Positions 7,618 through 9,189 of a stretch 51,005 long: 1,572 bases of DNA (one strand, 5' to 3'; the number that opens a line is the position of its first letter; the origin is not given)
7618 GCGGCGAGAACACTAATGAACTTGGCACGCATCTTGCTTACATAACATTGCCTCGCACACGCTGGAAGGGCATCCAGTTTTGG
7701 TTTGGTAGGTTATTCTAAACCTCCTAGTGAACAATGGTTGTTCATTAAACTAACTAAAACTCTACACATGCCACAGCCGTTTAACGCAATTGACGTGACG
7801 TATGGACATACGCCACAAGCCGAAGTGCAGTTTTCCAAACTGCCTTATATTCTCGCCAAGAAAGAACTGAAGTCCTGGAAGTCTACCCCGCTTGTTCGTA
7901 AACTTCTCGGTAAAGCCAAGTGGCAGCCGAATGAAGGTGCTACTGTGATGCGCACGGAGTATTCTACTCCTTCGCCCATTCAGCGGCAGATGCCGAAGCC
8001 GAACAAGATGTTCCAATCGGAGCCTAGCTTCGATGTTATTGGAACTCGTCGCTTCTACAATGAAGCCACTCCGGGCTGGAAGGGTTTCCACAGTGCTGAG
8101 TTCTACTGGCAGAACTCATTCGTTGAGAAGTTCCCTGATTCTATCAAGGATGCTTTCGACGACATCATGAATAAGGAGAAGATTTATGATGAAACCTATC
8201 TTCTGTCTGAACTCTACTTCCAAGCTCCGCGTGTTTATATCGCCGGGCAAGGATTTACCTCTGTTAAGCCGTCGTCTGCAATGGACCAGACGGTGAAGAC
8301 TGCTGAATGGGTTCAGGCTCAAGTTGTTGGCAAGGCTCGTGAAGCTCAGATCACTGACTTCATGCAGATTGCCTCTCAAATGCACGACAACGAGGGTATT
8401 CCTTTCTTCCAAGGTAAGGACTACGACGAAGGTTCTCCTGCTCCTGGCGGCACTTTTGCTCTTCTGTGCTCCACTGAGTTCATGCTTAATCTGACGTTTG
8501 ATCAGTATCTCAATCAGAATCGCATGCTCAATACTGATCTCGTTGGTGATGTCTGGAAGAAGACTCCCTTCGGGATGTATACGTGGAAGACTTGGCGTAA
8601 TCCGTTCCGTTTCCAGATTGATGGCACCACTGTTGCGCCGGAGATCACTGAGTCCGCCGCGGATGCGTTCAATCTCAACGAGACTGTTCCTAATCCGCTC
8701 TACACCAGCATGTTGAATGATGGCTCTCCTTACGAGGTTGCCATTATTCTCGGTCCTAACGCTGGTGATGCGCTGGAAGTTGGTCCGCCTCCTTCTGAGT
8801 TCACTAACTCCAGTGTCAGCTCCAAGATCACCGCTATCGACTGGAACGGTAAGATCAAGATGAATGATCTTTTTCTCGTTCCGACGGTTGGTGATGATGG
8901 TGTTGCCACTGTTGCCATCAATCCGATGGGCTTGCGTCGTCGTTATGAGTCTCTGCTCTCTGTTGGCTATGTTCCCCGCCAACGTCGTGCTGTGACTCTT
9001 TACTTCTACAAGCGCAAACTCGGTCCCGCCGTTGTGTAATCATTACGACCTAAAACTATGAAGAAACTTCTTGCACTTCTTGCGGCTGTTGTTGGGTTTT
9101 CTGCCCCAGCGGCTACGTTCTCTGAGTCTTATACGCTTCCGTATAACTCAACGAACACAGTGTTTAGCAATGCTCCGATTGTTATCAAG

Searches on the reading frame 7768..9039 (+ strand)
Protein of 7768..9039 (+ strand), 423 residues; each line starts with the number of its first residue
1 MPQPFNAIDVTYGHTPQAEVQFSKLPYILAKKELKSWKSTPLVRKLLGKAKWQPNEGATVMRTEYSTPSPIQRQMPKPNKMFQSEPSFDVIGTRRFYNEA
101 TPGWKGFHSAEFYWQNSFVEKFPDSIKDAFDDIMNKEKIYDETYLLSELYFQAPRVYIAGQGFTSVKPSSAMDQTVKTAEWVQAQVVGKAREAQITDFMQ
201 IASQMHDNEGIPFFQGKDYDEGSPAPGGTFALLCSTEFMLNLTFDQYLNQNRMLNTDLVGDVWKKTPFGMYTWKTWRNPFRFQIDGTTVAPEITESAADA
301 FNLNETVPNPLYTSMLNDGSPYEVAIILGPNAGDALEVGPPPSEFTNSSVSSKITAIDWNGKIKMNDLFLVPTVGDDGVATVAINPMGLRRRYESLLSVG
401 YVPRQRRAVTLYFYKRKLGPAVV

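Call 9: search_protein_families(library=pfam, proteins=[window:7768-9039:+], max_evalue=0.01)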
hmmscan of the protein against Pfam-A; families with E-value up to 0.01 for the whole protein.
window:7768-9039:+ (423 aa): 0 families

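Call 11: search_protein_families(library=phrogs, proteins=[window:7768-9039:+], max_evalue=0.001)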
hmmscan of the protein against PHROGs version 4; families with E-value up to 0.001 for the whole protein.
window:7768-9039:+ (423 aa): 0 families

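Call 14: find_related_loci(query=window:7768-9039:+, collection=viral_contigs, flank=3000)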
Query window:7768-9039:+ (423 aa) in viral_contigs; peptide patterns used: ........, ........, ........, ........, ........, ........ (x = any residue, [..] = any of these).
2 stretches matched a pattern, but none encodes a relative of the query by tblastn (E <= 1e-3).

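Call 15: find_homologous_proteins(query=window:7768-9039:+)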
Query window:7768-9039:+ (423 aa): 11 proteins with E <= 0.001 among 4379 candidates.
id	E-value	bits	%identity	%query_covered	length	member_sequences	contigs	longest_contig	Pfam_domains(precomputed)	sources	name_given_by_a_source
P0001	7.6e-282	952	97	100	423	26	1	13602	-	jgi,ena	-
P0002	7.3e-213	725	73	100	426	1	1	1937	-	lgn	-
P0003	1.0e-166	573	60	100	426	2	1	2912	-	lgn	-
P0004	5.1e-128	446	48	100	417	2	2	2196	-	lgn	-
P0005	8.1e-125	435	49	99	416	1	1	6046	-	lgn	-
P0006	2.0e-49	187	31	87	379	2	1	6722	-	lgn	-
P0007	2.9e-41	160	29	94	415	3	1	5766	-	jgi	jgi:hypothetical protein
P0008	2.5e-37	147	28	98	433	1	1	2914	-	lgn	-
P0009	1.3e-35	141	28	94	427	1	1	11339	-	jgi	-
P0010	5.5e-32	129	26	98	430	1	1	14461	-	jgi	-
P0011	5.6e-23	99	27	95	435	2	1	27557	-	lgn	-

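Call 16: find_encoding_contigs(protein=P0001, flank=8000, max_places=3)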
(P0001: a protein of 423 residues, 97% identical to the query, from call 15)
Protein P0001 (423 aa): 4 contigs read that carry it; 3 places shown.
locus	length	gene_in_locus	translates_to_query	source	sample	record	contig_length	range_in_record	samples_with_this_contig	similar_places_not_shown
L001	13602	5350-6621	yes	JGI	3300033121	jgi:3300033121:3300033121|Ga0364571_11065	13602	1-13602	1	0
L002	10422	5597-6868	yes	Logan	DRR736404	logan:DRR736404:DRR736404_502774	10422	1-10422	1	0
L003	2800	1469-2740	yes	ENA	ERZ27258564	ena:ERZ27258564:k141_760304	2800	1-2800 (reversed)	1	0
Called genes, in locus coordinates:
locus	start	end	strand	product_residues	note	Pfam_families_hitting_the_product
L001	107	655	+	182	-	-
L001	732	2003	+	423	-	-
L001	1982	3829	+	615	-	-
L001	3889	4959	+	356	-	-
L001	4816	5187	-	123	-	-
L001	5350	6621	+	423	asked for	-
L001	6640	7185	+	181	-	-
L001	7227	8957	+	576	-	-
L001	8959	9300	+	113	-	-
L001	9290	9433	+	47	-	-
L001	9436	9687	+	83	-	PF13370:Fer4_13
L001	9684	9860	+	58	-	-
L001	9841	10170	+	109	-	PF16079:Phage_holin_5_2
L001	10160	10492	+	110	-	-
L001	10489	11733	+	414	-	-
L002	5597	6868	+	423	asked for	-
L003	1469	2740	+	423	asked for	-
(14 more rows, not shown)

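Call 17: find_encoding_contigs(protein=P0002, flank=5000, max_places=2)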
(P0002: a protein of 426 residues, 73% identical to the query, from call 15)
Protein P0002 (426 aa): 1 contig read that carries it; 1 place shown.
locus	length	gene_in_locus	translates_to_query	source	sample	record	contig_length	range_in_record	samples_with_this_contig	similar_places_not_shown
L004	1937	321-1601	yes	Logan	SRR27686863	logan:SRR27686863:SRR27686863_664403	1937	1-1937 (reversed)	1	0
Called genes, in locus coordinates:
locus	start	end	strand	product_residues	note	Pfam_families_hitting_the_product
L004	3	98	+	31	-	?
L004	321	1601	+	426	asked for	-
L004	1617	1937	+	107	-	?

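Call 18: find_encoding_contigs(protein=P0003, flank=5000, max_places=2)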
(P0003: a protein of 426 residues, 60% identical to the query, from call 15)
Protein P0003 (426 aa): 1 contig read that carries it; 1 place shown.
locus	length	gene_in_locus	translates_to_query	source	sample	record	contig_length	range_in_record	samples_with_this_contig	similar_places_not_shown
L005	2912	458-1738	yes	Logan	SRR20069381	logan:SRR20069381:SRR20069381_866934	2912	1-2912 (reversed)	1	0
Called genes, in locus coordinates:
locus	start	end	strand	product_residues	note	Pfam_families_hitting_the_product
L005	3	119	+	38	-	?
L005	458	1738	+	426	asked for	-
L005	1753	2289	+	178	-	-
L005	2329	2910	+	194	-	?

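Call 19: find_encoding_contigs(protein=P0004, flank=5000, max_places=2)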
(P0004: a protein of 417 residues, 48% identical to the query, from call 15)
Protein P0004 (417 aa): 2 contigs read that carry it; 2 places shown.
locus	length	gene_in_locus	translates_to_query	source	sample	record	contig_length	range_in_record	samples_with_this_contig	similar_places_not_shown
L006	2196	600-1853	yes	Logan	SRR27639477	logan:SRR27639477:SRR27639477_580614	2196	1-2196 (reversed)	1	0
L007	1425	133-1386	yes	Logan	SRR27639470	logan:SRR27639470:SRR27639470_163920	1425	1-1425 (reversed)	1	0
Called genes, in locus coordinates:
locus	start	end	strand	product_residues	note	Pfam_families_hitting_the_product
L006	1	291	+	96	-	?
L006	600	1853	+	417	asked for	-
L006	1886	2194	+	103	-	?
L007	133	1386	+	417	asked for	-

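Call 20: find_encoding_contigs(protein=P0005, flank=6000, max_places=2)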
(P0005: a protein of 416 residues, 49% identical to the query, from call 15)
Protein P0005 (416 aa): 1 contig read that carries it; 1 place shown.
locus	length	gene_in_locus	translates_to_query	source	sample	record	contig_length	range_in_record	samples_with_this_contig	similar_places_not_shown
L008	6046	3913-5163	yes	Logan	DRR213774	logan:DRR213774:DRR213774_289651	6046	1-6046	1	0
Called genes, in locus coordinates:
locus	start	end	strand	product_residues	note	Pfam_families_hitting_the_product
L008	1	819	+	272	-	?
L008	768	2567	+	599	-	-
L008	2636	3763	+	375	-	-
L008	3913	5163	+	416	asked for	-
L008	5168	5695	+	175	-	-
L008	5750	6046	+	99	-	?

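Call 21: find_encoding_contigs(protein=P0006, flank=6000, max_places=2)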
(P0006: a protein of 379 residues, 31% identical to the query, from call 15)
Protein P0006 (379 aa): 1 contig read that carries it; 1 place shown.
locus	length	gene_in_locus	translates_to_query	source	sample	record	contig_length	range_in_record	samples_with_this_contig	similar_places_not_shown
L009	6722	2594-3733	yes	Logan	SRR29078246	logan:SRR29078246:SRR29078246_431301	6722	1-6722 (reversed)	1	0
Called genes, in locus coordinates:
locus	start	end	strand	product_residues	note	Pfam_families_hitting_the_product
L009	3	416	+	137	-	?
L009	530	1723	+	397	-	-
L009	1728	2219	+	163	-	-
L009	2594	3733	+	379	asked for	-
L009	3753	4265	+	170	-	-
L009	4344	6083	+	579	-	PF13472:Lipase_GDSL_2 (weak)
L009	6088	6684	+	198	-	-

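Call 35: find_encoding_contigs(protein=P0011, flank=10000, max_places=1)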
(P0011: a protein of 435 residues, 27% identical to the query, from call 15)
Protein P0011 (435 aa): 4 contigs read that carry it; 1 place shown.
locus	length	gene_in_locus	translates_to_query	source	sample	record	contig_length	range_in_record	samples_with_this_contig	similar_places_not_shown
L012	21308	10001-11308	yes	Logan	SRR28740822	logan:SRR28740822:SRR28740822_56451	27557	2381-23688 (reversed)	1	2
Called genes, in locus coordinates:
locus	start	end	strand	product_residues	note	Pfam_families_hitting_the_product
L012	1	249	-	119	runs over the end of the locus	-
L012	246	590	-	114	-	PF26820:Phage_T4_Y00F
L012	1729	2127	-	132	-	-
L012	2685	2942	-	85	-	-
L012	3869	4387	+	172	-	-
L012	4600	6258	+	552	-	-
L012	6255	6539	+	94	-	-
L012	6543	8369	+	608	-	-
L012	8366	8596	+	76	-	-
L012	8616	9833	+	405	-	-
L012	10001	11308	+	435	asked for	-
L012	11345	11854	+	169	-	-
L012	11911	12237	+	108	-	PF27114:Phage_tail_beta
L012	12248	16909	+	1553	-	PF13229:Beta_helix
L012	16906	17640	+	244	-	-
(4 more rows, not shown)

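Call 38: find_encoding_contigs(protein=P0010, flank=10000, max_places=1)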
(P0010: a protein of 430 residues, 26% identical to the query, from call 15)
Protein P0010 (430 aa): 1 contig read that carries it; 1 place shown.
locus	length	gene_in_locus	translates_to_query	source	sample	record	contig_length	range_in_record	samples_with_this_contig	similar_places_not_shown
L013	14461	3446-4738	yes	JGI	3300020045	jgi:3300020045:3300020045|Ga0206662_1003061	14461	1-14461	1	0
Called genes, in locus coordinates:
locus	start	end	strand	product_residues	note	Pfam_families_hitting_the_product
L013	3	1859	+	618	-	?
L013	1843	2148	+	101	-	-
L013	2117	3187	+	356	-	-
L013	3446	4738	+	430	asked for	-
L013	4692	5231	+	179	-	-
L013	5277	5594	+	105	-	-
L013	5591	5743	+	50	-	-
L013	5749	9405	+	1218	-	-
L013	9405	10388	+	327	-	-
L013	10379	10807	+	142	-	-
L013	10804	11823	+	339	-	-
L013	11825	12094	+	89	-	-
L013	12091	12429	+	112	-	-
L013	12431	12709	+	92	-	-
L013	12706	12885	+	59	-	PF07411:DUF1508 (weak)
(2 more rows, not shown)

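Call 39: find_encoding_contigs(protein=P0009, flank=10000, max_places=1)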
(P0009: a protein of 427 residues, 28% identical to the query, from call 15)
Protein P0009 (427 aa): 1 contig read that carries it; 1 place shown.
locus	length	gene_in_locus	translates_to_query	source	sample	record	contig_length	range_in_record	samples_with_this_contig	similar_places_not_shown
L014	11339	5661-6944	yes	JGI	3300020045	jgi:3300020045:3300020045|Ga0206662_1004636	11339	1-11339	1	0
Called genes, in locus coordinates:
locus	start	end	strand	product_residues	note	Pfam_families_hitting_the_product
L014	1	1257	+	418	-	?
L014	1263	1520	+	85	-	-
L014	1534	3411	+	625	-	-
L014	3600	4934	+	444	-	-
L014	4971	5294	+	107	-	-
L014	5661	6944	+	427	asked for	-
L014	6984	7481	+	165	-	-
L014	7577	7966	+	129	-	-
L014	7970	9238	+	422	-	-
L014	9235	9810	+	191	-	-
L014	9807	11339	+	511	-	?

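Call 53: predict_structure(alignment_id=A1)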
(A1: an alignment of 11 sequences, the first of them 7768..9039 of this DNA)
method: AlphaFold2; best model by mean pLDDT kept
length: 423 residues; sequences in the alignment: 11
mean_pLDDT: 43.3   pTM: 0.39
mean pLDDT of the five models: 43.3, 42.8, 37.5, 34.8, 33.4
residues with pLDDT >= 90: 0; 70-90: 7; 50-70: 123; < 50: 293
segments of 3 or more residues with pLDDT < 50: 1-27, 47-101, 118-122, 154-179, 186-278, 283-297, 300-318, 329-359, 400-408, 416-423
pLDDT, mean of each block of 10 residues (from residue 1): 26 28 40 57 48 33 30 40 29 31 60 54 59 66 60 42 35 46 49 44 42 31 30 28 34 30 26 42 47 42 40 45 52 33 35 35 64 69 68 63 42 46 34
secondary structure, 60 per line:
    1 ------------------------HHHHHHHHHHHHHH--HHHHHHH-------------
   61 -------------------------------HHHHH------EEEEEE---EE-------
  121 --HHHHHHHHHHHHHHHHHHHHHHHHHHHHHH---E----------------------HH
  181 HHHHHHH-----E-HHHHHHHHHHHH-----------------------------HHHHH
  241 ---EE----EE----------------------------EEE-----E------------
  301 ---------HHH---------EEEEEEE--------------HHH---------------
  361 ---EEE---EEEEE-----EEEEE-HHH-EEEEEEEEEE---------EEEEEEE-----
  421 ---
elements in order: H25-38 H41-47 H92-96 E103-108 H123-152 H179-187 H195-206 H236-240 E280-282 E322-328 E364-366 E370-374 E380-384 E390-399 E409-415

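Call 54: search_solved_structures(query=A1, max_evalue=10)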
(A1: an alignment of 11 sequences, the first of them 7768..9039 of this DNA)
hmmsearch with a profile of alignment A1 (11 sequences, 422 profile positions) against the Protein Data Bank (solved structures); distinct sequences matched with E-value up to 10: 0.

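Call 57: fold_search(model_id=the predicted structure, library=pdb)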
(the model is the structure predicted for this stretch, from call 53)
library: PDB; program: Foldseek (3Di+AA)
matches with E <= 10: 81; with E <= 0.001: 0
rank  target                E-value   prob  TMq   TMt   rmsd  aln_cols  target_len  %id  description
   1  9lbz_c                2.2e-02  0.60  0.25  0.27  15.8       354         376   10  unique-vertex of mature phage N4 (released 2025-04-16)
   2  9lbz_d                2.3e-02  0.60  0.25  0.27  16.1       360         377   10  unique-vertex of mature phage N4 (released 2025-04-16)
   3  4x6d_B                9.3e-01  0.02  0.05  0.16  20.0       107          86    7  CD1a ternary complex with endogenous lipids and BK6 TCR (released 2015-01-28)
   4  7wt4_E                9.3e-01  0.02  0.04  0.13  21.0       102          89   11  Crystal structure of HLA-A*2402 complexed with 8-mer Influenza PB1 peptide (released 2022-06-22)
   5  7wt5_E                1.1e+00  0.01  0.04  0.14  21.2       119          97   10  Crystal structure of HLA-A*2450 complexed with 8-mer model peptide (released 2022-06-22)
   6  8f2o_l                1.3e+00  0.06  0.18  0.18  19.1       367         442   11  Phi-29 expanded, DNA-packaged fiberless prohead (released 2023-11-15)
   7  5e6i_J                1.5e+00  0.01  0.04  0.13  22.1       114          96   10  Crystal structure of TCR PF8 in complex with flu MP(58-66) epitope presented by HLA-A2 (released 2016-10-19)
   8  5fj8_H                1.8e+00  0.01  0.06  0.12  20.9       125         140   14  Cryo-EM structure of yeast RNA polymerase III elongation complex at 3. 9 A (released 2015-11-25)
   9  6lup_B                1.8e+00  0.01  0.04  0.13  22.1       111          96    8  Crystal structure of shark MHC CLASS I for 2.3 angstrom (released 2021-04-28)
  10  8eci_A                1.9e+00  0.04  0.09  0.12  15.7       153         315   10  Arthrobacter phage Bridgette (released 2023-02-01)
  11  8edu_G                2.2e+00  0.07  0.07  0.09  13.7        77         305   12  Mycobacteriophage Muddy capsid (released 2023-02-01)
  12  3oox_A                2.2e+00  0.02  0.05  0.06  17.5       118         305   14  Crystal structure of a putative 2OG-Fe(II) oxygenase family protein (CC_0200) from CAULOBACTER CRESCENTUS at 1.44 A re (released 2010-12-01)
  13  6ilc_B                2.3e+00  0.01  0.04  0.12  20.4       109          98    8  CRYSTAL STRUCTURE OF BAT MHC CLASS I PTAL-N*01:01 FOR 2.2 ANGSTROM (released 2019-07-24)
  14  1hoc_A                2.5e+00  0.01  0.04  0.06  18.6       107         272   12  THE THREE-DIMENSIONAL STRUCTURE OF H-2DB AT 2.4 ANGSTROMS RESOLUTION: IMPLICATIONS FOR ANTIGEN-DETERMINANT SELECTION (released 1994-04-30)
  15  6j2h_B                3.0e+00  0.01  0.04  0.13  19.2       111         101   11  Crystal structure of bat (Pteropus Alecto) MHC class I Ptal-N*01:01 mutant (Met52 Asp53 Leu54 deleted) in complex with (released 2019-09-18)
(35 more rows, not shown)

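Call 58: search_dna_similar(query=window:7768-9039:+, collection=phages, mode=protein, max_evalue=0.1, max_rows=15)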
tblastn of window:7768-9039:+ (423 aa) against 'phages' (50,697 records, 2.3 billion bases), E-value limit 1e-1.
No match.

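Call 66: search_protein_representatives(alignment_id=A1)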
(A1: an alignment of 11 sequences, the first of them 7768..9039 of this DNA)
Query: 11 sequences, 422 profile positions. Proteins with E-value up to 0.001 (for the whole library): 162; up to 1e-10: 132; up to 1e-30: 104. The best 150 are listed.
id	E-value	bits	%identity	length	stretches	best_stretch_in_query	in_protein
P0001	1.6e-185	633.4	-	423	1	1-420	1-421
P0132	1.9e-150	517.8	-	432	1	1-420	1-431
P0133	2.0e-131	455.2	-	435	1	1-420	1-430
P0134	5.8e-128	443.8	-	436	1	1-419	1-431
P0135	1.2e-126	439.4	-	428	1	2-419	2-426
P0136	5.0e-126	437.4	-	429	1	1-418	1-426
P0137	1.9e-125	435.5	-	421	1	1-418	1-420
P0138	1.2e-124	432.8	-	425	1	1-418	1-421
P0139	6.1e-122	424.0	-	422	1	1-419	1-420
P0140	2.0e-121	422.2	-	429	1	1-419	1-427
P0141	1.2e-120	419.7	-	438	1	10-418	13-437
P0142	4.5e-118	411.2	-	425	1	1-416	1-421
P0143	3.3e-117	408.3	-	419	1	1-417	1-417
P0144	2.2e-116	405.6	-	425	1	12-418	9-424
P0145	5.3e-116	404.4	-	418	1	1-419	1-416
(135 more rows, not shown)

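Call 70: find_related_loci(query=A1, collection=metagenome_contigs, flank=6000)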
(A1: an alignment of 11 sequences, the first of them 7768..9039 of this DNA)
Query A1 (423 aa) in metagenome_contigs; peptide patterns used: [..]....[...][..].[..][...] (x = any residue, [..] = any of these).
113 stretches matched a pattern; 75 encode a relative of the query (tblastn E <= 1e-3); 75 distinct loci.
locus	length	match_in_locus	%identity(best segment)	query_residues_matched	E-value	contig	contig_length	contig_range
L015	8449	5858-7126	97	1-423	0e+0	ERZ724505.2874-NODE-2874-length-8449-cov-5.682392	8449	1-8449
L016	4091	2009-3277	96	1-423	0e+0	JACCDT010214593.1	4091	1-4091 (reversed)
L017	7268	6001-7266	91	1-422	0e+0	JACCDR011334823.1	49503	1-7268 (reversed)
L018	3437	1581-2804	31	22-419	6e-58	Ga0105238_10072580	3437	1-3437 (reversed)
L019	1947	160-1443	30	7-421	9e-58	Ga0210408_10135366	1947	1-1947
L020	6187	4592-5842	29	8-419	7e-51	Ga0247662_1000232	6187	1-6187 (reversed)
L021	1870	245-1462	30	21-419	1e-51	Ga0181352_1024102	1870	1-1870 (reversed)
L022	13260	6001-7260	29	6-419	1e-49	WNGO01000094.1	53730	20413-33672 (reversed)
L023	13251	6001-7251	28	10-419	2e-46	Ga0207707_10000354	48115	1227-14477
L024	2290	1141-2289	32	1-379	6e-47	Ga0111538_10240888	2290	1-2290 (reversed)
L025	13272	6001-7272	28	7-419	3e-43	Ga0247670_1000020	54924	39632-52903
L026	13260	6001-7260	27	9-419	1e-42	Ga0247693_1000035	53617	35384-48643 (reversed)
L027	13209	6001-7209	30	22-419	1e-42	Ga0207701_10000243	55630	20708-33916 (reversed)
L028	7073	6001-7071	32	17-363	6e-39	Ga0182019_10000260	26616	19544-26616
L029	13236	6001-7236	28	21-421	1e-37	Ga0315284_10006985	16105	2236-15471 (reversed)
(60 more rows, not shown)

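Call 79: predict_structure(alignment_id=A4)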
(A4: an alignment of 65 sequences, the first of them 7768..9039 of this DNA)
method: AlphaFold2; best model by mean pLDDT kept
length: 423 residues; sequences in the alignment: 65
mean_pLDDT: 83.3   pTM: 0.82
mean pLDDT of the five models: 83.3, 82.7, 81.4, 80.9, 75.4
residues with pLDDT >= 90: 204; 70-90: 140; 50-70: 52; < 50: 27
segments of 3 or more residues with pLDDT < 50: 1-18, 353-356
pLDDT, mean of each block of 10 residues (from residue 1): 36 44 67 76 89 73 88 92 91 90 90 75 77 92 95 96 94 91 96 93 94 79 65 92 87 76 69 91 96 94 94 94 96 87 59 53 86 88 85 90 94 91 59
secondary structure, 60 per line:
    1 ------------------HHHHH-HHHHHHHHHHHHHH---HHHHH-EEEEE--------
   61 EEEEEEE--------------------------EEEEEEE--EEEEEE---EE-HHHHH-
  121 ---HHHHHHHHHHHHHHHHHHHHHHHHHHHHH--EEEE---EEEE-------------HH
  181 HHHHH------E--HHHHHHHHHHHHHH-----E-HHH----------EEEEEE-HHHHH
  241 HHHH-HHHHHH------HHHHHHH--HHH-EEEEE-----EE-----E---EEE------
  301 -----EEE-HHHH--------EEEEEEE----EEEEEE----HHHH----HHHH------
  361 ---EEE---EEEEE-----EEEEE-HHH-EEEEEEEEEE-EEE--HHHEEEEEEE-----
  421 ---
elements in order: H19-23 H25-38 H42-46 E48-52 E61-67 E94-100 E103-108 H115-119 H124-152 E155-158 E162-165 H179-185 H195-208 E229-234 H236-244 H246-251 H258-264 E271-275 E292-294 E306-308 H310-313 E322-328 E333-338 H343-346 H351-354 E364-366 E370-374 E380-384 E390-399 E401-403 E409-415

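Call 83: fold_search(model_id=the predicted structure, library=pdb)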
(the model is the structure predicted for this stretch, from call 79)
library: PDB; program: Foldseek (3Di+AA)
matches with E <= 10: 1033; with E <= 0.001: 300
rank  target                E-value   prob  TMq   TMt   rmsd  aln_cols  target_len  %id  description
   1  9e99_B                2.2e-11  1.00  0.48  0.50  10.5       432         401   12  Cryo-EM reconstruction of Escherichia phage N4 capsid (released 2025-02-19)
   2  9e99_A                7.3e-11  1.00  0.50  0.53   9.6       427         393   11  Cryo-EM reconstruction of Escherichia phage N4 capsid (released 2025-02-19)
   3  9lbz_b                1.1e-10  1.00  0.47  0.52  10.6       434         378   12  unique-vertex of mature phage N4 (released 2025-04-16)
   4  9lbz_d                1.3e-10  1.00  0.48  0.53  10.8       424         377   12  unique-vertex of mature phage N4 (released 2025-04-16)
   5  9lbz_c                2.3e-10  1.00  0.50  0.56  10.2       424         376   12  unique-vertex of mature phage N4 (released 2025-04-16)
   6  9d7z_I                3.9e-10  1.00  0.47  0.51   9.7       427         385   13  Shigella flexneri bacteriophage Moo19 Icosahedral Reconstruction (released 2025-01-15)
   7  9d7z_A                4.4e-10  1.00  0.50  0.53   9.1       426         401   12  Shigella flexneri bacteriophage Moo19 Icosahedral Reconstruction (released 2025-01-15)
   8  9bgn_A                7.2e-10  1.00  0.50  0.53   8.2       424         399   11  Pseudomonas phage DEV 5-fold vertex (major coat protein) (released 2024-09-04)
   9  9d82_A                7.6e-10  1.00  0.43  0.48  12.8       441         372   12  Shigella flexneri bacteriophage B2 Icosahedral Reconstruction (released 2025-01-15)
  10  9d82_H                1.6e-09  1.00  0.46  0.51  11.0       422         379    9  Shigella flexneri bacteriophage B2 Icosahedral Reconstruction (released 2025-01-15)
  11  9d82_B                2.5e-09  1.00  0.45  0.49  12.5       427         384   13  Shigella flexneri bacteriophage B2 Icosahedral Reconstruction (released 2025-01-15)
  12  9vye_A                2.5e-09  1.00  0.42  0.48   9.0       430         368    8  Cyanopodophage Pan3 capsid (released 2025-11-26)
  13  9jwb_B                4.3e-09  1.00  0.45  0.52   9.5       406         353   10  Cyanophage A4 capsid asymmetric unit (released 2025-04-09)
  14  9d82_E                4.9e-09  1.00  0.45  0.53  10.0       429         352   11  Shigella flexneri bacteriophage B2 Icosahedral Reconstruction (released 2025-01-15)
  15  9eg4_A                7.0e-09  1.00  0.39  0.54   9.6       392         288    7  Cryo-EM structure of the icosahedral capsid of LME-1 phage (released 2025-04-16)
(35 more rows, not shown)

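Call 85: find_related_loci(query=A1, collection=genome_contigs, flank=10000)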
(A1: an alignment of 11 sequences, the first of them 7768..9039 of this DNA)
Query A1 (423 aa) in genome_contigs; peptide patterns used: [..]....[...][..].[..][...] (x = any residue, [..] = any of these).
31 stretches matched a pattern, but none encodes a relative of the query by tblastn (E <= 1e-3).

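Call 94: find_related_loci(query=A1, collection=viral_contigs, flank=10000)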
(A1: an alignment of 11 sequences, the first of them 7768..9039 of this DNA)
Query A1 (423 aa) in viral_contigs; peptide patterns used: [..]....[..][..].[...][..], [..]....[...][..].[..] (x = any residue, [..] = any of these).
122 stretches matched a pattern; 89 encode a relative of the query (tblastn E <= 1e-3); the best 80 are kept; 80 distinct loci.
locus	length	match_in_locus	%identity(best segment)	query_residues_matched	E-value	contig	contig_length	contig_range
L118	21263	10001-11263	30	9-419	1e-51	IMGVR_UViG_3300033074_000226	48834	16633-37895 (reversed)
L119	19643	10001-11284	30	7-419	3e-51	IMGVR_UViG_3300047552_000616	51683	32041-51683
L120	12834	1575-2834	29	6-419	3e-49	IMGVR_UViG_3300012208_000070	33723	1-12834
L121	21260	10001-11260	29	6-419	3e-49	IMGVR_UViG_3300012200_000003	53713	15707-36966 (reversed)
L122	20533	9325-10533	29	22-416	7e-48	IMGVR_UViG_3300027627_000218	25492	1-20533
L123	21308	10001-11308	29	7-419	4e-46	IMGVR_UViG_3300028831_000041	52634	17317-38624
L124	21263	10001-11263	28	6-419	4e-45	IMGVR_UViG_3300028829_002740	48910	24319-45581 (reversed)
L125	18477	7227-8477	28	10-419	7e-46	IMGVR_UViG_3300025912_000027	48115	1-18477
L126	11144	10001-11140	29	21-407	7e-44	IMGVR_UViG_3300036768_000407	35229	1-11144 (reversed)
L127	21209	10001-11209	30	22-419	4e-42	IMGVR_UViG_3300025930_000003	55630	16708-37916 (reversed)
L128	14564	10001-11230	29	21-416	1e-41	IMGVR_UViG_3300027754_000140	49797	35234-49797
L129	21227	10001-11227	28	21-417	3e-39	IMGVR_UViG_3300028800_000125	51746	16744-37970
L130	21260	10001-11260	27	9-419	3e-42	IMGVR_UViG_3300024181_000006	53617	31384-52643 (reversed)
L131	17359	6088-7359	28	7-419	9e-43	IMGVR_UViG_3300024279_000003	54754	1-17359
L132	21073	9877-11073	27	21-416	7e-37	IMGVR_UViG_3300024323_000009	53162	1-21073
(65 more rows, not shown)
